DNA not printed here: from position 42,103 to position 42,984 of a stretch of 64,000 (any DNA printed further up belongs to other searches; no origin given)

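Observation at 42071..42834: wHTH-nucleotidyltransferase fusion translationally coupled (ATGA) to an unannotated 61-aa AbrB/SpoVT protein, directly upstream of secDF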

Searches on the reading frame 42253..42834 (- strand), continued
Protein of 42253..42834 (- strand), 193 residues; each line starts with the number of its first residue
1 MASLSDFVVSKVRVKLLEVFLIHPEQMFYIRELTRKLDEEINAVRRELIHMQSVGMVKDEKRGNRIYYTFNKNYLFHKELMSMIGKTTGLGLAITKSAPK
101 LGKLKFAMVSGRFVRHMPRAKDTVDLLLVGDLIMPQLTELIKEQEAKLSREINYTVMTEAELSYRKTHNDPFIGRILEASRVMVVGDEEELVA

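Call 45: find_homologous_proteins(query=P0301)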
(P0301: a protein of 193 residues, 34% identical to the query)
Query P0301 (193 aa): 885 proteins with E <= 0.001 among 1130 candidates; the best 120 are listed.
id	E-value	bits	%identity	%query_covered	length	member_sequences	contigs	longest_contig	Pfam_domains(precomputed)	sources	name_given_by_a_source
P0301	2.1e-113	394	100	100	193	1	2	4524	PF18765.8,PF01909.30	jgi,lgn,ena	-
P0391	1.7e-96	339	84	98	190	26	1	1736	PF18765.8,PF01909.30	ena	-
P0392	9.5e-96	337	83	100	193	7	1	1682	PF18765.8,PF01909.30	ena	-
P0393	9.8e-95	334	84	100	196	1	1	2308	PF18765.8,PF01909.30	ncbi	-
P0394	6.3e-94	331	82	100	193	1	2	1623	PF18765.8,PF01909.30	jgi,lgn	jgi:predicted nucleotidyltransferase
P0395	4.5e-92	325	83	96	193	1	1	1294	PF18765.8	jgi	jgi:predicted nucleotidyltransferase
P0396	1.7e-76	274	69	98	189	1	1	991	PF18765.8,PF01909.30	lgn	-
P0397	1.2e-75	271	66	98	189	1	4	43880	PF18765.8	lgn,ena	-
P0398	1.8e-75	271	70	98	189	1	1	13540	PF18765.8,PF01909.30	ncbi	-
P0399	4.5e-75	270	68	98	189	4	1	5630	PF18765.8,PF01909.30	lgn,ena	-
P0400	8.5e-75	269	68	98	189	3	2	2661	PF18765.8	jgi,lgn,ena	-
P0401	4.1e-72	260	65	98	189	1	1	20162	PF18765.8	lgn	-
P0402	2.9e-71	257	65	98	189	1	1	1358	PF18765.8,PF01909.30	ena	-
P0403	3.0e-71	257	64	98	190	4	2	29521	PF18765.8,PF01909.30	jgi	jgi:predicted nucleotidyltransferase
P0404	7.7e-55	204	55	98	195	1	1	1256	PF18765.8,PF01909.30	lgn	-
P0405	4.5e-53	198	85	61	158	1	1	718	PF18765.8,PF01909.30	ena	-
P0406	2.7e-52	195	52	98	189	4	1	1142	PF18765.8,PF01909.30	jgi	jgi:predicted nucleotidyltransferase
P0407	7.7e-52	194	53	98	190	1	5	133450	PF18765.8,PF01909.30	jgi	-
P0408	7.8e-52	194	53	98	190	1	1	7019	PF18765.8,PF01909.30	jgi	-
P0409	8.1e-52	194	52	98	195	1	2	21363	PF18765.8,PF01909.30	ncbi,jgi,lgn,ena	-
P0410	1.6e-51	193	54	98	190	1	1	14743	PF18765.8,PF01909.30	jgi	-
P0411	6.7e-51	191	52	98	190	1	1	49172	PF18765.8,PF01909.30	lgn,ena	-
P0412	9.6e-51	190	53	98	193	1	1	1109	PF18765.8,PF01909.30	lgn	-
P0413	1.1e-50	190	51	98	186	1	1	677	PF18765.8,PF01909.30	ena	-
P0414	1.8e-50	189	53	98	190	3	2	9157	PF18765.8,PF01909.30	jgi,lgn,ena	-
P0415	2.8e-50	189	53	99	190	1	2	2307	PF18765.8,PF01909.30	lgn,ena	-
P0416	3.2e-50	189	55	98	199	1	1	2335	PF18765.8,PF01909.30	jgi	jgi:predicted nucleotidyltransferase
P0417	5.2e-50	188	51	99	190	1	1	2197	PF18765.8,PF01909.30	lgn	-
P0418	5.6e-50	188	51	98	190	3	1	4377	PF18765.8,PF01909.30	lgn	-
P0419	7.3e-50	187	51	98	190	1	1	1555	PF18765.8,PF01909.30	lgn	-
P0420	1.4e-49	187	51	97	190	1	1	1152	PF18765.8,PF01909.30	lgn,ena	-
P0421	2.3e-49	186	54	98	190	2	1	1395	PF18765.8,PF01909.30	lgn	-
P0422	4.0e-48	182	52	99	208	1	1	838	PF18765.8,PF01909.30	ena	-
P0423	4.1e-48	182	52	99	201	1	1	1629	PF18765.8,PF01909.30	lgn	-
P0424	4.8e-48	182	54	91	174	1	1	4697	PF18765.8,PF01909.30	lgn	-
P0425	1.1e-47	180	52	98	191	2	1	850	PF18765.8,PF01909.30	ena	-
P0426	1.9e-47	180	52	98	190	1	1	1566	PF18765.8,PF01909.30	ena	-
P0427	2.2e-47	179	47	100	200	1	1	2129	PF18765.8,PF01909.30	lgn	-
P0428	2.2e-47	179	49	98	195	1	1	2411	PF18765.8,PF01909.30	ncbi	-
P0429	2.7e-47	179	50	98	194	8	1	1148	PF18765.8,PF01909.30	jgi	-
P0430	3.4e-47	179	51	100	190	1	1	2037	PF18765.8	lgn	-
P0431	2.3e-46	176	49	93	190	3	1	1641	PF18765.8,PF01909.30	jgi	jgi:predicted nucleotidyltransferase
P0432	3.0e-46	176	52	95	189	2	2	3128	PF18765.8,PF01909.30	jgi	jgi:predicted nucleotidyltransferase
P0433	1.2e-45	174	48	97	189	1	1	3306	PF18765.8,PF01909.30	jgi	jgi:predicted nucleotidyltransferase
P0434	1.5e-45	173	48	97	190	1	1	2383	PF18765.8,PF01909.30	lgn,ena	-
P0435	1.9e-45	173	49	98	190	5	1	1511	PF18765.8,PF01909.30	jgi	jgi:predicted nucleotidyltransferase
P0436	4.2e-45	172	48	95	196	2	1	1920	PF18765.8,PF01909.30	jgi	jgi:predicted nucleotidyltransferase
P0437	4.3e-45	172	50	98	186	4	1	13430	PF18765.8,PF01909.30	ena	-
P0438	5.2e-45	172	49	100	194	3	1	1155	PF18765.8,PF01909.30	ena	-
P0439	8.4e-45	171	48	97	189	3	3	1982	PF18765.8,PF01909.30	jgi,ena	-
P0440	9.2e-45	171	46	98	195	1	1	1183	PF18765.8,PF01909.30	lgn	-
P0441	9.9e-45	171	46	97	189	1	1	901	PF18765.8,PF01909.30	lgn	-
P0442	1.7e-44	170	47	98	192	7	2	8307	PF18765.8,PF01909.30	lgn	-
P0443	2.5e-44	169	49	98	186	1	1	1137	PF18765.8,PF01909.30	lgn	-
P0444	2.6e-44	169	49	98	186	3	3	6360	PF18765.8,PF01909.30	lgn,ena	-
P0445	3.2e-44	169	49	100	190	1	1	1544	PF18765.8,PF01909.30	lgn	-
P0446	3.8e-44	169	45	97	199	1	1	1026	PF18765.8,PF01909.30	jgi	jgi:predicted nucleotidyltransferase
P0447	5.9e-44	168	49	98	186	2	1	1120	PF18765.8,PF01909.30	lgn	-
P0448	1.1e-43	167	45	100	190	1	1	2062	PF18765.8,PF01909.30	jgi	-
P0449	1.5e-43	167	46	97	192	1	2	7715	PF18765.8,PF01909.30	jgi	jgi:predicted nucleotidyltransferase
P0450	1.5e-43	167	46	98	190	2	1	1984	PF18765.8,PF01909.30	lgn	-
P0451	1.7e-43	167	46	98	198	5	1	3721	PF18765.8,PF25212.3,PF12802.14,PF01909.30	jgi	-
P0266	2.4e-43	166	44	98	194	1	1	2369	PF18765.8,PF01909.30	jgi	jgi:predicted nucleotidyltransferase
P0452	8.0e-43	165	46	98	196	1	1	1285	PF18765.8,PF01909.30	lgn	-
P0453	1.3e-42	164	47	99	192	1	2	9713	PF18765.8,PF01909.30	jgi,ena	-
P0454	1.5e-42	164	44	98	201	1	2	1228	PF18765.8,PF01909.30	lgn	-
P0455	1.7e-42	163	48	97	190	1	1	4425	PF18765.8,PF01909.30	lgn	-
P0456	4.3e-42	162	46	98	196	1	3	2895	PF18765.8,PF01909.30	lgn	-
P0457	5.4e-42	162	44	98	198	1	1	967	PF18765.8,PF25212.3,PF01909.30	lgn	-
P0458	5.8e-42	162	45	97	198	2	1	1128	PF18765.8,PF25212.3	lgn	-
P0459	6.1e-42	162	43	98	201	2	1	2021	PF18765.8,PF01909.30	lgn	-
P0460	6.9e-42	161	45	95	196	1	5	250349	PF18765.8,PF01909.30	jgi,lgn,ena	-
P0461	8.2e-42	161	45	98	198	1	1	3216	PF18765.8,PF01909.30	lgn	-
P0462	8.8e-42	161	46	95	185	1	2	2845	PF18765.8,PF01909.30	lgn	-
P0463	9.1e-42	161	48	97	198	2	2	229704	PF18765.8,PF01909.30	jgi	-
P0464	9.8e-42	161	46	98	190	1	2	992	PF18765.8,PF01909.30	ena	-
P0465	1.1e-41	161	46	97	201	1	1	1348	PF18765.8,PF01909.30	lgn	-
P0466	1.2e-41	161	46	98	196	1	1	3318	PF18765.8,PF01909.30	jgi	jgi:predicted nucleotidyltransferase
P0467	1.2e-41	161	45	97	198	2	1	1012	PF18765.8,PF25212.3,PF01909.30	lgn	-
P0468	1.2e-41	161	44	97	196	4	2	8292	PF18765.8,PF01909.30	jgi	jgi:predicted nucleotidyltransferase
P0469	1.7e-41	160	43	98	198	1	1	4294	PF18765.8,PF01909.30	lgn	-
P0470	2.1e-41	160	44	98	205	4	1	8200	PF18765.8,PF01909.30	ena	-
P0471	2.2e-41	160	45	98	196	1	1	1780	PF18765.8,PF01909.30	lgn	-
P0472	2.5e-41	160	48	98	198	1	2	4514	PF18765.8,PF01909.30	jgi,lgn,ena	jgi:predicted nucleotidyltransferase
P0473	2.5e-41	160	45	99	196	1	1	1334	PF18765.8,PF01909.30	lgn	-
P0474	3.5e-41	159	48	89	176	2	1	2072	PF18765.8,PF01909.30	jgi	jgi:predicted nucleotidyltransferase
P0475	3.6e-41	159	44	97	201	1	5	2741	PF18765.8,PF01909.30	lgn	-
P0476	3.7e-41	159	44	97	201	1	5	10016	PF18765.8,PF01909.30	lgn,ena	-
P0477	3.9e-41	159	43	98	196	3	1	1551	PF18765.8,PF01909.30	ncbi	-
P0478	4.0e-41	159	46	95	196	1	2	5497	PF18765.8,PF01909.30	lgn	-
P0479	4.5e-41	159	43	98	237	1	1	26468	PF18765.8,PF01909.30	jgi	jgi:predicted nucleotidyltransferase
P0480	5.6e-41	159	45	100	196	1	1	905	PF18765.8,PF01909.30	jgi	-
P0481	8.6e-41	158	45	98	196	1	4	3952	PF18765.8,PF01909.30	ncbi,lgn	-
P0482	1.1e-40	158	44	98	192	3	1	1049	PF18765.8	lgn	-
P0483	1.1e-40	158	44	98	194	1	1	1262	PF18765.8,PF01909.30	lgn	-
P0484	1.2e-40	157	43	97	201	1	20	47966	PF18765.8,PF01909.30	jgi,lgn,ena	-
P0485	1.2e-40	157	43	98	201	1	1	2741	PF18765.8,PF01909.30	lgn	-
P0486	1.5e-40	157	43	97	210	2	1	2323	PF18765.8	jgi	jgi:predicted nucleotidyltransferase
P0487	1.7e-40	157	45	99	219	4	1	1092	PF18765.8,PF01909.30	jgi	jgi:predicted nucleotidyltransferase/predicted transcriptional regulator with HTH domain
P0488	2.4e-40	156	44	93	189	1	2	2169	PF18765.8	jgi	jgi:predicted nucleotidyltransferase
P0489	2.7e-40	156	46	99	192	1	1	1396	PF18765.8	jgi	jgi:predicted nucleotidyltransferase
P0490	2.7e-40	156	41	99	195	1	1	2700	PF18765.8,PF01909.30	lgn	-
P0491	2.9e-40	156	44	97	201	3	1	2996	PF18765.8,PF01909.30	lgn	-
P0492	3.0e-40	156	44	97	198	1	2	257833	PF18765.8,PF01909.30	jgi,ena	-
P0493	3.4e-40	156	45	98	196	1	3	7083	PF18765.8,PF01909.30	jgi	jgi:predicted nucleotidyltransferase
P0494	3.5e-40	156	43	98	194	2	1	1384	PF18765.8,PF01909.30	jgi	-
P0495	3.9e-40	156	44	98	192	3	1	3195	PF18765.8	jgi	jgi:predicted nucleotidyltransferase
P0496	4.1e-40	156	45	98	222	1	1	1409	PF18765.8,PF01909.30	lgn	-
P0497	4.5e-40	156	46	98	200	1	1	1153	PF18765.8,PF25212.3,PF24033.2,PF01909.30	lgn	-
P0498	4.9e-40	155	42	98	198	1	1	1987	PF18765.8,PF01909.30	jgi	-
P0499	6.1e-40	155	44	98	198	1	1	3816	PF18765.8,PF01909.30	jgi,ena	jgi:predicted nucleotidyltransferase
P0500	6.2e-40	155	45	100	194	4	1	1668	PF18765.8,PF01909.30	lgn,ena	-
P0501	6.3e-40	155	41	97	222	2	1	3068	PF18765.8,PF01909.30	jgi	-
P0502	6.6e-40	155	45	98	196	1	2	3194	PF18765.8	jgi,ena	-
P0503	7.1e-40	155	43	98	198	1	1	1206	PF18765.8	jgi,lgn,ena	-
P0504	7.1e-40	155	45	99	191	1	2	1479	PF18765.8,PF01909.30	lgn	-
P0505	1.0e-39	154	45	95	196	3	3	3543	PF18765.8,PF01909.30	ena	-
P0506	1.1e-39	154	42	98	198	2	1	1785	PF18765.8,PF01909.30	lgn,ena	-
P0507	1.1e-39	154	43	97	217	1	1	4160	PF18765.8,PF01909.30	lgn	-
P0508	1.2e-39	154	42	98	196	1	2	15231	PF18765.8,PF01909.30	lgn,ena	-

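Call 46: find_encoding_contigs(protein=P0407, flank=3500, max_places=2)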
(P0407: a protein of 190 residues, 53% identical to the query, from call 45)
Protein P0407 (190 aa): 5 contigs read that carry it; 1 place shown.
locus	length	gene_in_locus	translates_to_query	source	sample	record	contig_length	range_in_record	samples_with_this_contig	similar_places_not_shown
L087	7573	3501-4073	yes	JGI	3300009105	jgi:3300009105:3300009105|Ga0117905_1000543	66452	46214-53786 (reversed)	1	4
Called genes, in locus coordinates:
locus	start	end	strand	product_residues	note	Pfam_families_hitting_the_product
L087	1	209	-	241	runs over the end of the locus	PF20260:PUA_4, PF04452:Methyltrans_RNA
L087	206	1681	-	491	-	PF01875:Memo, PF01871:AMMECR1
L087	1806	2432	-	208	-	PF14512:TM1586_NiRdase (faint), PF00881:Nitroreductase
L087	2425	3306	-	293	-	PF04055:Radical_SAM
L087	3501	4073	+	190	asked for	PF01909:NTP_transf_2, PF18765:Polbeta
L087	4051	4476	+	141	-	PF05168:HEPN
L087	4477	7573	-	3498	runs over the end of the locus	PF01381:HTH_3 (faint), PF13560:HTH_31 (faint)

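Call 47: find_encoding_contigs(protein=P0460, flank=3500, max_places=2)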
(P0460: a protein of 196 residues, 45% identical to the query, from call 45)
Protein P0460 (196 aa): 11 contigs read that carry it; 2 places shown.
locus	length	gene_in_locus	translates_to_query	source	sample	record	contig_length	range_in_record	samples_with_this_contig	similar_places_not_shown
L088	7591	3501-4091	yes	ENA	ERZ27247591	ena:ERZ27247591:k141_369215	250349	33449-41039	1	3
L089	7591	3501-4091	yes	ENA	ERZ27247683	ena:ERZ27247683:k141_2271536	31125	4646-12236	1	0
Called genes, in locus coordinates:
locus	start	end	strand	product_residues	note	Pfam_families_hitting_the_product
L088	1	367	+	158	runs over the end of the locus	-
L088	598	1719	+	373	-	-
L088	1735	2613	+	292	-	-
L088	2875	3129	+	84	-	-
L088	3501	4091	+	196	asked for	PF01909:NTP_transf_2, PF18765:Polbeta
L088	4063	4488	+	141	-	PF05168:HEPN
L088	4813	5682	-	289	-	PF01522:Polysacc_deac_1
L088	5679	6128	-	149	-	-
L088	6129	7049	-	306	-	PF01370:Epimerase, PF05368:NmrA (weak), PF13460:NAD_binding_10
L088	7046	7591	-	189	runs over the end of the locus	PF13580:SIS_2, PF01380:SIS (faint)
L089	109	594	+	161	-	-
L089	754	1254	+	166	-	-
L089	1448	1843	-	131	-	-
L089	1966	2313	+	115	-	-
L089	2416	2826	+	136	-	-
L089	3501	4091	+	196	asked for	PF01909:NTP_transf_2, PF18765:Polbeta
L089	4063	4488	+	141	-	PF05168:HEPN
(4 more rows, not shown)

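Call 48: find_encoding_contigs(protein=P0492, flank=3500, max_places=2)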
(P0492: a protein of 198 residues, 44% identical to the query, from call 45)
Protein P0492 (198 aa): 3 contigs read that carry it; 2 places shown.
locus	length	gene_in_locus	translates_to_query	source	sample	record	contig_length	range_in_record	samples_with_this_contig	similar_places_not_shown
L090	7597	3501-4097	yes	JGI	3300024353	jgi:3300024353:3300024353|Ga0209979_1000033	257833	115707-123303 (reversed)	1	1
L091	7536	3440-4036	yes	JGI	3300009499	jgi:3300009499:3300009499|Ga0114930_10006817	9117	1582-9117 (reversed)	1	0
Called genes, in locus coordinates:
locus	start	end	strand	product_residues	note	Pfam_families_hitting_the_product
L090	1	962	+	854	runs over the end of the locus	PF01225:Mur_ligase (faint), PF08245:Mur_ligase_M, PF02875:Mur_ligase_C, PF01168:Ala_racemase_N, PF00842:Ala_racemase_C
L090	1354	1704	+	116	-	PF00486:Trans_reg_C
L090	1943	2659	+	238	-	-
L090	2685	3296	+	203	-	PF13483:Lactamase_B_3, PF12706:Lactamase_B_2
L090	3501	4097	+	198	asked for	PF01909:NTP_transf_2 (weak), PF18765:Polbeta (weak)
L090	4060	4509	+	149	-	PF05168:HEPN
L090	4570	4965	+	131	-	PF00892:EamA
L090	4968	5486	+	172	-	PF00892:EamA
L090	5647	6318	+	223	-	-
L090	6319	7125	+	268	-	PF01940:DUF92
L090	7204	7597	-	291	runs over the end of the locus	PF17115:Toast_rack_N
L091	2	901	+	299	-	?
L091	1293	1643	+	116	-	PF00486:Trans_reg_C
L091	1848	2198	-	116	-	-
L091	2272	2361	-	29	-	-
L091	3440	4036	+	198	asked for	PF01909:NTP_transf_2 (weak), PF18765:Polbeta (weak)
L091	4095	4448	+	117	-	PF05168:HEPN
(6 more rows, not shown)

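Call 50: find_related_loci(query=A5, collection=metagenome_contigs, flank=5000)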
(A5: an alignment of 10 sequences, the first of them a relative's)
Query A5 (197 aa) in metagenome_contigs; peptide patterns used: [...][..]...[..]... (x = any residue, [..] = any of these).
600 stretches matched a pattern (row limit reached: there are more); 576 encode a relative of the query (tblastn E <= 1e-3); the best 80 are kept; 80 distinct loci.
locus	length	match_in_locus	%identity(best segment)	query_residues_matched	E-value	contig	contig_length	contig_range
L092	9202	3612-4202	55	1-197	6e-70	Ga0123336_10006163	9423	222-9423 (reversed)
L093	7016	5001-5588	51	1-196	9e-66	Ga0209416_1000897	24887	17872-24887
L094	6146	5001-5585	55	3-197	8e-65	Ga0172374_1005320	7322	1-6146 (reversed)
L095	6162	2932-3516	55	3-197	8e-65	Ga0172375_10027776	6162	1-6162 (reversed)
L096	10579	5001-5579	50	1-192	4e-63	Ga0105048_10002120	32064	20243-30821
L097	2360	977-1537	52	5-191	3e-64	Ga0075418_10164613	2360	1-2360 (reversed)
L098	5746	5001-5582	52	1-194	3e-62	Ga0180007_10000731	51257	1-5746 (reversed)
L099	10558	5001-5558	49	5-190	3e-58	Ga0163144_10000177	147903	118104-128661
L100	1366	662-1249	48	1-195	3e-59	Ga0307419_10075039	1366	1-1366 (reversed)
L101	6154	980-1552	50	6-196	5e-54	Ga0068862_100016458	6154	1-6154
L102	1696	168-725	47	6-191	1e-52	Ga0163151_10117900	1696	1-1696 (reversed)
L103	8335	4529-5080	43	8-191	4e-49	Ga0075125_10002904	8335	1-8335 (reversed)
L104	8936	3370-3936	47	7-194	5e-49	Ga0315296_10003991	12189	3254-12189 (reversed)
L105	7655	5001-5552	43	8-191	3e-48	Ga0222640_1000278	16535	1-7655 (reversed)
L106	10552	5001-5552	43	8-191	3e-48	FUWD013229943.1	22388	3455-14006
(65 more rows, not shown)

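Call 58: find_encoding_contigs(protein=window:42253-42834:-, flank=3000, max_places=3)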
Protein window:42253-42834:- (193 aa): no gene with exactly this product is on record in the collection.

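Call 59: find_encoding_contigs(protein=P0463, flank=2500, max_places=1)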
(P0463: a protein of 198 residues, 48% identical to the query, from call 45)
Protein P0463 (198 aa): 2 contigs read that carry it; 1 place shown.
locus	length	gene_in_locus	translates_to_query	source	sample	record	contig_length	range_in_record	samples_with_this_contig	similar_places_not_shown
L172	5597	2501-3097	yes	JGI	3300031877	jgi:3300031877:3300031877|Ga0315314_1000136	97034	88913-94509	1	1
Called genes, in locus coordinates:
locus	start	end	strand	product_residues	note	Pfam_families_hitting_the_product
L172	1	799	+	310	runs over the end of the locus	PF18915:DUF5667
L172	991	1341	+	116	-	PF00486:Trans_reg_C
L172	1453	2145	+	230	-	-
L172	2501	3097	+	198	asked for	PF01909:NTP_transf_2, PF18765:Polbeta (weak)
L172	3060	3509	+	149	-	PF05168:HEPN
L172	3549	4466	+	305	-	PF00892:EamA, PF03151:TPT (faint), PF00892:EamA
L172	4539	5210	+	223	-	-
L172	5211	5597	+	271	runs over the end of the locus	PF01940:DUF92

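Call 60: find_encoding_contigs(protein=P0484, flank=2500, max_places=2)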
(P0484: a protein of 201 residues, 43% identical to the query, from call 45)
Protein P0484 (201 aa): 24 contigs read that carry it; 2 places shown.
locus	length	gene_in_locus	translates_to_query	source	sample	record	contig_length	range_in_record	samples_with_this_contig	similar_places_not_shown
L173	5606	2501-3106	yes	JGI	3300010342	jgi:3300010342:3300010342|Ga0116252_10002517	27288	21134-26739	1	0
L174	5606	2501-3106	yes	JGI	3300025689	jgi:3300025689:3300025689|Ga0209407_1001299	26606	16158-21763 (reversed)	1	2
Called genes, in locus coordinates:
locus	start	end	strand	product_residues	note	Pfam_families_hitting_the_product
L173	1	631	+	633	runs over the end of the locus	-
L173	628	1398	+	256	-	-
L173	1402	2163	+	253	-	-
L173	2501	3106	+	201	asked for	PF01909:NTP_transf_2 (weak), PF18765:Polbeta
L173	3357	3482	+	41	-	-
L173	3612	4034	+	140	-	PF18765:Polbeta (weak)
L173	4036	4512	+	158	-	PF01934:HepT-like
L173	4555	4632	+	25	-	-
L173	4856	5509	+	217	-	-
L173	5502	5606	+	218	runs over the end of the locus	?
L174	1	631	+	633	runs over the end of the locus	-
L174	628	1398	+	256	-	-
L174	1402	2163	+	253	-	-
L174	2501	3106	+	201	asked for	PF01909:NTP_transf_2 (weak), PF18765:Polbeta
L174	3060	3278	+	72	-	-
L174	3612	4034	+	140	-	PF18765:Polbeta (weak)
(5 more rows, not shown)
